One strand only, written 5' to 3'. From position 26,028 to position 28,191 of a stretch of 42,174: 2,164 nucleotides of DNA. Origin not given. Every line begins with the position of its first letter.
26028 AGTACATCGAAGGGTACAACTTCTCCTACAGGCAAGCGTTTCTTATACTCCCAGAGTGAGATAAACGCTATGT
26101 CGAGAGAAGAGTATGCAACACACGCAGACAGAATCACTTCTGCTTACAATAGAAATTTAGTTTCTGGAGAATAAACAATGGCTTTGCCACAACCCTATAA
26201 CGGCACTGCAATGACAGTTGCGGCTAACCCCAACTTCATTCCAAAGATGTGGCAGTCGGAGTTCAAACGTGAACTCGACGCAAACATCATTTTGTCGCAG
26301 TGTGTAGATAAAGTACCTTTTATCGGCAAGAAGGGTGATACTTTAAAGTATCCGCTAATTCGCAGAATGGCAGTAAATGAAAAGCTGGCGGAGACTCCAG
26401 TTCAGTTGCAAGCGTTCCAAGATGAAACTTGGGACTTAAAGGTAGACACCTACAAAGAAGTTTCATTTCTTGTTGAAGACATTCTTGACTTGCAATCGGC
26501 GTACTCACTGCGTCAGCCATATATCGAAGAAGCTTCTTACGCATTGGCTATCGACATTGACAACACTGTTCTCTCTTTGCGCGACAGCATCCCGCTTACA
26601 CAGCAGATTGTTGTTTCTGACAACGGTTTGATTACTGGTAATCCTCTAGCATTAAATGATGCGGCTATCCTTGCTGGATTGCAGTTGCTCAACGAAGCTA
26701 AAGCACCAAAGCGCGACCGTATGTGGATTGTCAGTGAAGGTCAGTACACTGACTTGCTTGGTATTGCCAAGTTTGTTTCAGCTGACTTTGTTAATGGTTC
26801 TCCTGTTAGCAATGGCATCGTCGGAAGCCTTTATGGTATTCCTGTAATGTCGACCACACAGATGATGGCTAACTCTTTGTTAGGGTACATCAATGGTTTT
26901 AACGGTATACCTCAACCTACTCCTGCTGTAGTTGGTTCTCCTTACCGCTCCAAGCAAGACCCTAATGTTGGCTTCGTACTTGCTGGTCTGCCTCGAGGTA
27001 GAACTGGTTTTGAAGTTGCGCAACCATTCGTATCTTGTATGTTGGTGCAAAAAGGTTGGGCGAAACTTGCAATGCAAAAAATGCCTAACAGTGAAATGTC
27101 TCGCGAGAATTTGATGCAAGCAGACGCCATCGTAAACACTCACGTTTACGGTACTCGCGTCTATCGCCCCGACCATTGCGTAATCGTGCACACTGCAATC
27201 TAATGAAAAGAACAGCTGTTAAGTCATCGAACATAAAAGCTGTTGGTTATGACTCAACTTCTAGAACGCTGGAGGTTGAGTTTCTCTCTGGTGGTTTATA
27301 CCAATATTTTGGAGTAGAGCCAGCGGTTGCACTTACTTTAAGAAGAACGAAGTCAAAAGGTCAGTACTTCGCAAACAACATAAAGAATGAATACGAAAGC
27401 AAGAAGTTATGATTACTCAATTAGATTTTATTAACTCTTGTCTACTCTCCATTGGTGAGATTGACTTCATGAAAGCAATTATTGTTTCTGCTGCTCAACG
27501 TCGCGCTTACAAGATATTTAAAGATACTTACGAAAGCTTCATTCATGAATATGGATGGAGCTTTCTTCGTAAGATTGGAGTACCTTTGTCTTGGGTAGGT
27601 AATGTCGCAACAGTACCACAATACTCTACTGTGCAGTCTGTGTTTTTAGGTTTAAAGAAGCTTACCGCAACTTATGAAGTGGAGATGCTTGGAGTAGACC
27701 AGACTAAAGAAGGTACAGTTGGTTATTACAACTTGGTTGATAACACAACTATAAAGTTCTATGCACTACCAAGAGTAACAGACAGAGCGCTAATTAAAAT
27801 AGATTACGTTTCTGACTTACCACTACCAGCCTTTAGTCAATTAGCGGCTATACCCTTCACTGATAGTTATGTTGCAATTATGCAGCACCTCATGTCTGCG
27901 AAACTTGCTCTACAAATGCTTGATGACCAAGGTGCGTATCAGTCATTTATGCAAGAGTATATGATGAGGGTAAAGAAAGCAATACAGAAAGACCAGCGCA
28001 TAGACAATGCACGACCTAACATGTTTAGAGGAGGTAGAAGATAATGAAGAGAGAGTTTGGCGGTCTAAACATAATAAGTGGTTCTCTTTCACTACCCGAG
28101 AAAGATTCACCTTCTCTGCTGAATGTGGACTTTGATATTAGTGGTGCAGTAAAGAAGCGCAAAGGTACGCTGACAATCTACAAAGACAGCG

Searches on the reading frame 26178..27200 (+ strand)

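Call 30: search_protein_families(library=phrogs, proteins=[window:26178-27200:+], max_evalue=0.001)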
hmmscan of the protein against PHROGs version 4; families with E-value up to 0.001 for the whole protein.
window:26178-27200:+ (341 aa): 2 families
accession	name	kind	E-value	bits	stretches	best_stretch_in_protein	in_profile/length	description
phrog_267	-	head and packaging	5.3e-42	145.4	1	7-340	21-326/410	major head protein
phrog_283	-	head and packaging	1.6e-09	38.6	1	19-227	4-215/385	major head protein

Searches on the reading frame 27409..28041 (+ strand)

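Call 30: search_protein_families(library=phrogs, proteins=[window:27409-28041:+], max_evalue=0.001)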
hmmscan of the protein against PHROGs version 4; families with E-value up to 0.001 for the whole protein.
window:27409-28041:+ (211 aa): 1 family
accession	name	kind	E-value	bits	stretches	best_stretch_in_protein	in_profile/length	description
phrog_394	-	tail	3e-06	27.9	0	124-197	106-172/190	tail protein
